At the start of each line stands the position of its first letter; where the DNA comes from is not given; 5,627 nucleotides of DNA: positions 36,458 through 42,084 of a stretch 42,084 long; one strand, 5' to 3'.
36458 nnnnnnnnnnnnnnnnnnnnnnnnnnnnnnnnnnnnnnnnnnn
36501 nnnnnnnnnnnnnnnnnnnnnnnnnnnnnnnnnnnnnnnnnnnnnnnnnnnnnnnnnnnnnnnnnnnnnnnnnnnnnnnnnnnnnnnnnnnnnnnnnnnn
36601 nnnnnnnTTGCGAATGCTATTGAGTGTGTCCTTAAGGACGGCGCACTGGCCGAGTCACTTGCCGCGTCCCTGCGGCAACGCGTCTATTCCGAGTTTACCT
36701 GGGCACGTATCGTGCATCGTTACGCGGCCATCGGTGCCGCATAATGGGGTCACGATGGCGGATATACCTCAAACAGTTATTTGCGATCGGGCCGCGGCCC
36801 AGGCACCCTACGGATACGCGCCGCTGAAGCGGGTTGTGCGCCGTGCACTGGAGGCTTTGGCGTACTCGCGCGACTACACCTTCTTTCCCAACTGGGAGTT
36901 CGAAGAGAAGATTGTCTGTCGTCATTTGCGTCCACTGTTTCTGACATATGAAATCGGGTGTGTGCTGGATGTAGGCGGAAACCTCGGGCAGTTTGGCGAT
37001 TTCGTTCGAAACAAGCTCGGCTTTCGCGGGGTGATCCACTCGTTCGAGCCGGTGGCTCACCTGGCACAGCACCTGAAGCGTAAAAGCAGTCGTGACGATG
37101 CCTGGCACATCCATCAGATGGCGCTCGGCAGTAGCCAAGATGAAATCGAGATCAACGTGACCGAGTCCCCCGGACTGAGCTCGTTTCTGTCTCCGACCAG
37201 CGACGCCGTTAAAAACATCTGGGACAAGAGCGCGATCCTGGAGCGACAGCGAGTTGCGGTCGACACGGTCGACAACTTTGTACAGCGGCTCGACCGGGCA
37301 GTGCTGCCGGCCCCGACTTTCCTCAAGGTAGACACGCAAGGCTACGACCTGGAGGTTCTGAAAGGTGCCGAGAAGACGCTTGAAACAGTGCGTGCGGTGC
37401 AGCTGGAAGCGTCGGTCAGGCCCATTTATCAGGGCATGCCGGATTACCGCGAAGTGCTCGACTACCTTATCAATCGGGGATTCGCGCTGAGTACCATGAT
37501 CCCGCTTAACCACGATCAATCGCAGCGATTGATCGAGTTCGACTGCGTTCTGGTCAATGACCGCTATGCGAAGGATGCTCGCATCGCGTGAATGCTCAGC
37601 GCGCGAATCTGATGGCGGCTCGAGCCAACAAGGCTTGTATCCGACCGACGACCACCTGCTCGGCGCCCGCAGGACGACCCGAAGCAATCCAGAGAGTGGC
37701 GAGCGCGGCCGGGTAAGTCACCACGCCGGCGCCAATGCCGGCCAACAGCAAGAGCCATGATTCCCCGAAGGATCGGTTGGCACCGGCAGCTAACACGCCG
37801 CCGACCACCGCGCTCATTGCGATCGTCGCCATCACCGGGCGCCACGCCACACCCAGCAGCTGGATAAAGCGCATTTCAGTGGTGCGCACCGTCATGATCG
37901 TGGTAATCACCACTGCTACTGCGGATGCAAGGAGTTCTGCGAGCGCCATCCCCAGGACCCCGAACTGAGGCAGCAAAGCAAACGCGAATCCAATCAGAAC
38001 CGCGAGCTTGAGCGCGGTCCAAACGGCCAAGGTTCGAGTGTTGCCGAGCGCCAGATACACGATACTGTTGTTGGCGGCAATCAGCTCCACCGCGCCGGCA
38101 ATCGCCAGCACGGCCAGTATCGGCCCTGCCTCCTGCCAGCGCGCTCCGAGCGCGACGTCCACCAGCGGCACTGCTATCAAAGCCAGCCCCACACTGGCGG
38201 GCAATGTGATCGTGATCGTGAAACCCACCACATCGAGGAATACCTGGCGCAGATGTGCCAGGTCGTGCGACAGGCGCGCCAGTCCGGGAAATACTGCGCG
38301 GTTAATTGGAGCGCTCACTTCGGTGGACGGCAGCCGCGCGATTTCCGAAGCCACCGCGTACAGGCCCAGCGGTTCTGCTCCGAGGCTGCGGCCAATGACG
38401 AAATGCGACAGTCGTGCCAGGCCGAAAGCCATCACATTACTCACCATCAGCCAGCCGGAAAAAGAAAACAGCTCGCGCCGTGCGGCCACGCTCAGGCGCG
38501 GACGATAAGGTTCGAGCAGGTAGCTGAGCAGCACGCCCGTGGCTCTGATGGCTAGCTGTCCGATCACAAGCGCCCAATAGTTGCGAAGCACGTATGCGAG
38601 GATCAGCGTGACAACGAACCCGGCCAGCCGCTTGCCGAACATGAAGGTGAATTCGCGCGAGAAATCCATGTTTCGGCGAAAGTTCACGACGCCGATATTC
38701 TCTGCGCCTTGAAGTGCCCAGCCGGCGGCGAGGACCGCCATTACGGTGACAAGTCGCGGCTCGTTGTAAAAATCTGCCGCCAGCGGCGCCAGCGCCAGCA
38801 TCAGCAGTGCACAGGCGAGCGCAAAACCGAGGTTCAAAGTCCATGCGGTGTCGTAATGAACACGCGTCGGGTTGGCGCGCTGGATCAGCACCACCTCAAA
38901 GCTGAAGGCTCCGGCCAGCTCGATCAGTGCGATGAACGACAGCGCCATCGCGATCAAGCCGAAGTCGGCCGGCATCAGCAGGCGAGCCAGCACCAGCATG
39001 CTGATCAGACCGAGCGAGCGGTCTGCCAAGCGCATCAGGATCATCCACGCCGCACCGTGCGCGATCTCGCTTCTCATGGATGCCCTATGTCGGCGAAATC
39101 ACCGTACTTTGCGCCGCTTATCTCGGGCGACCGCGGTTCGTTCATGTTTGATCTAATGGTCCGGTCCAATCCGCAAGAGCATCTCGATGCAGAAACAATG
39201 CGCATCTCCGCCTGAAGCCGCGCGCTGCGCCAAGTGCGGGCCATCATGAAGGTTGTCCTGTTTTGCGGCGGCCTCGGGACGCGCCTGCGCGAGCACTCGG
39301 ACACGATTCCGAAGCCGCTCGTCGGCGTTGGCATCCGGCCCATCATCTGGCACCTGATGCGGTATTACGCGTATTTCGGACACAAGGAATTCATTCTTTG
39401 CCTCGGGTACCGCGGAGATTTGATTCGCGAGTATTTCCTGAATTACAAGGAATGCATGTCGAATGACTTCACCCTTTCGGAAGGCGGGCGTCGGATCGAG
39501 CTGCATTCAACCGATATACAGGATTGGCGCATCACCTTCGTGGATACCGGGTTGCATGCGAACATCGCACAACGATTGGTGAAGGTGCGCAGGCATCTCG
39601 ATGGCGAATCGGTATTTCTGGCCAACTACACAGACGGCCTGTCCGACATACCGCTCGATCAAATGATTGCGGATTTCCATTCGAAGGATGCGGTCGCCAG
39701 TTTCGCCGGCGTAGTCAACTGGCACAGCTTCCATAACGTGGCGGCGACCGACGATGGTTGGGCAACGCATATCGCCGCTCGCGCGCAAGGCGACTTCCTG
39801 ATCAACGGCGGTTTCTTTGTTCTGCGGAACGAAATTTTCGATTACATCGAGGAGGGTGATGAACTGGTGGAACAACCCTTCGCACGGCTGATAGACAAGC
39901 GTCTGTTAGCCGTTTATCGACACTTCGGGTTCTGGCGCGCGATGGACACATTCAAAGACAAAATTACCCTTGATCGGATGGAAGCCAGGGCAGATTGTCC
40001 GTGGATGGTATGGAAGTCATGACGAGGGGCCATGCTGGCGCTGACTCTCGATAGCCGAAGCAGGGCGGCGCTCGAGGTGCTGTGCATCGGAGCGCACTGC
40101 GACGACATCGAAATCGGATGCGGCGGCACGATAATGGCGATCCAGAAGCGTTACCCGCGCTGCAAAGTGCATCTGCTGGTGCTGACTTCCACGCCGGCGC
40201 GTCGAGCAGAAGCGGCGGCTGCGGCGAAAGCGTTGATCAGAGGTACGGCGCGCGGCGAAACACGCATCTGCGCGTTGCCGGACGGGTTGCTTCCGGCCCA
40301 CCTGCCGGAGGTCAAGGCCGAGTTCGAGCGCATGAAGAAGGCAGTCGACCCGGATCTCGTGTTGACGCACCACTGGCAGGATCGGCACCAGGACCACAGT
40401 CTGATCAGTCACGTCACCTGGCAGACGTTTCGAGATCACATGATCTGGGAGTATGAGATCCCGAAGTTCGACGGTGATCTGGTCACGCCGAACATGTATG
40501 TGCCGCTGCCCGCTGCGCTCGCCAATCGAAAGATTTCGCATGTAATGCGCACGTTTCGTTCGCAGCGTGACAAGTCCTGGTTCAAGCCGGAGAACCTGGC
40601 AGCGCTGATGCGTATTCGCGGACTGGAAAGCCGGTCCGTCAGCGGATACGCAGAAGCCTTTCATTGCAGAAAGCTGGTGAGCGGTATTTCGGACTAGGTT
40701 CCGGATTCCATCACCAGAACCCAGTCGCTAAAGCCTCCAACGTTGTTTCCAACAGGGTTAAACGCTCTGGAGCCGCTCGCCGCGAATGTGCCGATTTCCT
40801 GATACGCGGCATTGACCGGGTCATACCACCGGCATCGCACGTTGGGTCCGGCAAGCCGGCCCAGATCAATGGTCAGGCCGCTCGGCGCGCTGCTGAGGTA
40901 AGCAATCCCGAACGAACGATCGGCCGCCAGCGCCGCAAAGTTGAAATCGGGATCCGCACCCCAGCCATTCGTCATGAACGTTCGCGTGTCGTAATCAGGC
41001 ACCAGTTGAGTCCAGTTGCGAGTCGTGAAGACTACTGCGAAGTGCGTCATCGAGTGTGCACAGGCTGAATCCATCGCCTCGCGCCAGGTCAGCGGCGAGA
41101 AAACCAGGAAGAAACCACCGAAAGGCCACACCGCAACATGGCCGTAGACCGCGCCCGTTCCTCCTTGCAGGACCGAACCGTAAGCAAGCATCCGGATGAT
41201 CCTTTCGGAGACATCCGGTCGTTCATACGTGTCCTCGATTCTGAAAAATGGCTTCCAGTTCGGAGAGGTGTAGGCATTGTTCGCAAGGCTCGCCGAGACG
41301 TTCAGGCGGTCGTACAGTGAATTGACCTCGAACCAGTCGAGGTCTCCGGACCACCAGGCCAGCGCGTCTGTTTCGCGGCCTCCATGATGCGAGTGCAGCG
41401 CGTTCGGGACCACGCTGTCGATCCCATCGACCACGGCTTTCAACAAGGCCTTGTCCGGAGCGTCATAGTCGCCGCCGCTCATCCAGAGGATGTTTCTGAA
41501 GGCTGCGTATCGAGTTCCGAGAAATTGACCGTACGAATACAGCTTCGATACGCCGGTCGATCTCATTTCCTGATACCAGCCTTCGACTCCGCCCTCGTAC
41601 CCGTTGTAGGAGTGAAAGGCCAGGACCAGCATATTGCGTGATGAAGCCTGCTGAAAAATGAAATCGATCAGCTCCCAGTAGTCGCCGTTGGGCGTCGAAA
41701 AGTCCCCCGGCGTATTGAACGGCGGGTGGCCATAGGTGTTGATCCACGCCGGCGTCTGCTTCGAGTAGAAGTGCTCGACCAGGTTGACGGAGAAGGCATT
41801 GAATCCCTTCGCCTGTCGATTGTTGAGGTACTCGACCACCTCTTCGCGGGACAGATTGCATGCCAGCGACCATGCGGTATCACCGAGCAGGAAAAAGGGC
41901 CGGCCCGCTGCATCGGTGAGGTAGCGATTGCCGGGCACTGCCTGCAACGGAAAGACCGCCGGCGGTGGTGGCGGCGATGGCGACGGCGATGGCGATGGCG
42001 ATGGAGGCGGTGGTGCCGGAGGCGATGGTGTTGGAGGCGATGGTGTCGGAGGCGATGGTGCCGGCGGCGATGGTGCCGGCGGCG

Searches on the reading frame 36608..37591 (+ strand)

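Call 10: search_protein_families(library=ncbifam, proteins=[window:36608-37591:+], max_evalue=0.00001)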
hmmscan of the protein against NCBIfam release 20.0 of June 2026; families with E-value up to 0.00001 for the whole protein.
window:36608-37591:+ (327 aa): 1 family
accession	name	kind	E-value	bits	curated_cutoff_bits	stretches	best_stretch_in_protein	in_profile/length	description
TIGR01444.1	fkbM_fam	subfamily_domain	2.7e-22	79.8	37.7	1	119-267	2-141/143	FkbM family methyltransferase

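Call 63: search_protein_families(library=pfam, proteins=[window:36608-37591:+], max_evalue=0.001)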
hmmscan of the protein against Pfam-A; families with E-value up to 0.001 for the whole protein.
window:36608-37591:+ (327 aa): 1 family
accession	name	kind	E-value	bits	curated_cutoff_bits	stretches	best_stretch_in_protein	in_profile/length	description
PF05050.19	Methyltransf_21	-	8.3e-18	65.5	22.7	1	121-292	1-171/173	Methyltransferase FkbM domain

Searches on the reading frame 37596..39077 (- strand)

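Call 10: search_protein_families(library=ncbifam, proteins=[window:37596-39077:-], max_evalue=0.00001)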
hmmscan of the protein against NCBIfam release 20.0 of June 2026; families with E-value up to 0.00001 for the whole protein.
window:37596-39077:- (493 aa): 3 families
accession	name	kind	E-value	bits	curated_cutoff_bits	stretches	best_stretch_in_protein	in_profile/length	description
NF007773.0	PRK10459.1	equivalog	4.6e-50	171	273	1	1-457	3-462/492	MOP flippase family protein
NF047674.1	TeichurnBiosyTuaB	equivalog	4.1e-42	144.8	580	1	2-459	5-466/469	teichuronic acid biosynthesis protein TuaB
NF058658.1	Oglyco_Wzx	exception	2.2e-36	125.9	720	1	3-459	8-460/478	O-glycosylation flippase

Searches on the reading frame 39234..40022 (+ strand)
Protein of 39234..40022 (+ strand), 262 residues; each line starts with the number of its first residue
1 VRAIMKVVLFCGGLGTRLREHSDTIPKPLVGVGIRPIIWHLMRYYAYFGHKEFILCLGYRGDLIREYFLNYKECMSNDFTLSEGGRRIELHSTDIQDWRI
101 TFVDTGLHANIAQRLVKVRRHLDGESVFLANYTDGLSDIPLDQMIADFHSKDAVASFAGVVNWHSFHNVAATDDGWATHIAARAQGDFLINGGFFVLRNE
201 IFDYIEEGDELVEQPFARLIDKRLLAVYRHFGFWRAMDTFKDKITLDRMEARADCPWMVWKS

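Call 45: search_protein_families(library=ncbifam, proteins=[window:39234-40022:+], max_evalue=0.00001)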
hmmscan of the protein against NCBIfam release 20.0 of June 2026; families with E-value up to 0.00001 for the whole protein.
window:39234-40022:+ (262 aa): 7 families
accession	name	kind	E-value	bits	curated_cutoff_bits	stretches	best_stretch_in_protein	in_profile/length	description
TIGR02623.1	G1P_cyt_trans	equivalog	8.4e-67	225.3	300.25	1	5-260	1-255/255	glucose-1-phosphate cytidylyltransferase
NF049965.1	GlMnHpPGnyltfHddC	equivalog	6.6e-14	52.1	300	1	5-71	1-67/221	D-glycero-D-manno-heptose 1-phosphate guanosyltransferase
TIGR03992.1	Arch_glmU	subfamily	9.6e-13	47.8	292.1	1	5-207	1-178/393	bifunctional sugar-1-phosphate nucleotidylyltransferase/acetyltransferase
NF041313.1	UDPGP_AglF_Halo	equivalog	8.8e-12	45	400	1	5-68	1-64/234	UTP--glucose-1-phosphate uridylyltransferase AglF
NF052502.1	man1P_GTase_Rv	exception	9.1e-12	44.5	440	1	7-70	3-66/352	mannose-1-phosphate guanylyltransferase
NF045761.1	NAMPUrTaseMurU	equivalog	5.5e-09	36.2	250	1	5-68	1-64/226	N-acetylmuramate alpha-1-phosphate uridylyltransferase MurU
NF041135.1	IPPtranDIPPsyn_Thcocales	equivalog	6.6e-07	28.7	580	0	5-69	1-61/419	bifunctional L-myo-inositol-1-phosphate cytidylyltransferase/CDP-L-myo-inositol myo-inositolphosphotransferase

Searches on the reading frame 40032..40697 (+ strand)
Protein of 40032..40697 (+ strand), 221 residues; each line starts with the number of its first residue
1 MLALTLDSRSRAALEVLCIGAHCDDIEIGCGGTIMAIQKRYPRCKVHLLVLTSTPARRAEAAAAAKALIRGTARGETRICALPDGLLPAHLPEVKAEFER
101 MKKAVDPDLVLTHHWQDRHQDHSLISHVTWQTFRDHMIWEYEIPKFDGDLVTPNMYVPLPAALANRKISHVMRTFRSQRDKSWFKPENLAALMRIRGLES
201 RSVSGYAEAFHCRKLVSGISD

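Call 45: search_protein_families(library=ncbifam, proteins=[window:40032-40697:+], max_evalue=0.00001)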
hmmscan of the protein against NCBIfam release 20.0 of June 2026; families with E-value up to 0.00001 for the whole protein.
window:40032-40697:+ (221 aa): 1 family
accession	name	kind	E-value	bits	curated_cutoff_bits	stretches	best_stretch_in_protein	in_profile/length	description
TIGR04001.1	thiol_BshB1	equivalog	7.4e-15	55.3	182.5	1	14-129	2-118/226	bacillithiol biosynthesis deacetylase BshB1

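Call 63: search_protein_families(library=pfam, proteins=[window:40032-40697:+], max_evalue=0.001)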
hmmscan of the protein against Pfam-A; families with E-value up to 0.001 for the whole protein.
window:40032-40697:+ (221 aa): 1 family
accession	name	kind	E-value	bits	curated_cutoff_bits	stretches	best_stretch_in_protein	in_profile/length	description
PF02585.22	PIG-L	-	7.5e-15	56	28.2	1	17-131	1-127/129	GlcNAc-PI de-N-acetylase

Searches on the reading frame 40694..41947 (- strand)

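Call 10: search_protein_families(library=ncbifam, proteins=[window:40694-41947:-], max_evalue=0.00001)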
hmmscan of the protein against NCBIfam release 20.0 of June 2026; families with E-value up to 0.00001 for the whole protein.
window:40694-41947:- (417 aa): 0 families

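Call 63: search_protein_families(library=pfam, proteins=[window:40694-41947:-], max_evalue=0.001)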
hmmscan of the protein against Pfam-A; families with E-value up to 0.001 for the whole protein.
window:40694-41947:- (417 aa): 2 families
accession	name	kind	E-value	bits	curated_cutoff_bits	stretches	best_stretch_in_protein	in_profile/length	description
PF13204.13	Apiosidase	-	1.8e-58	199.1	26.5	1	6-313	3-319/320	Apiosidase-like, catalytic domain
PF12904.13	Collagen_bind_2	-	1.9e-10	40.9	22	1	343-414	23-92/92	Putative collagen-binding domain of a collagenase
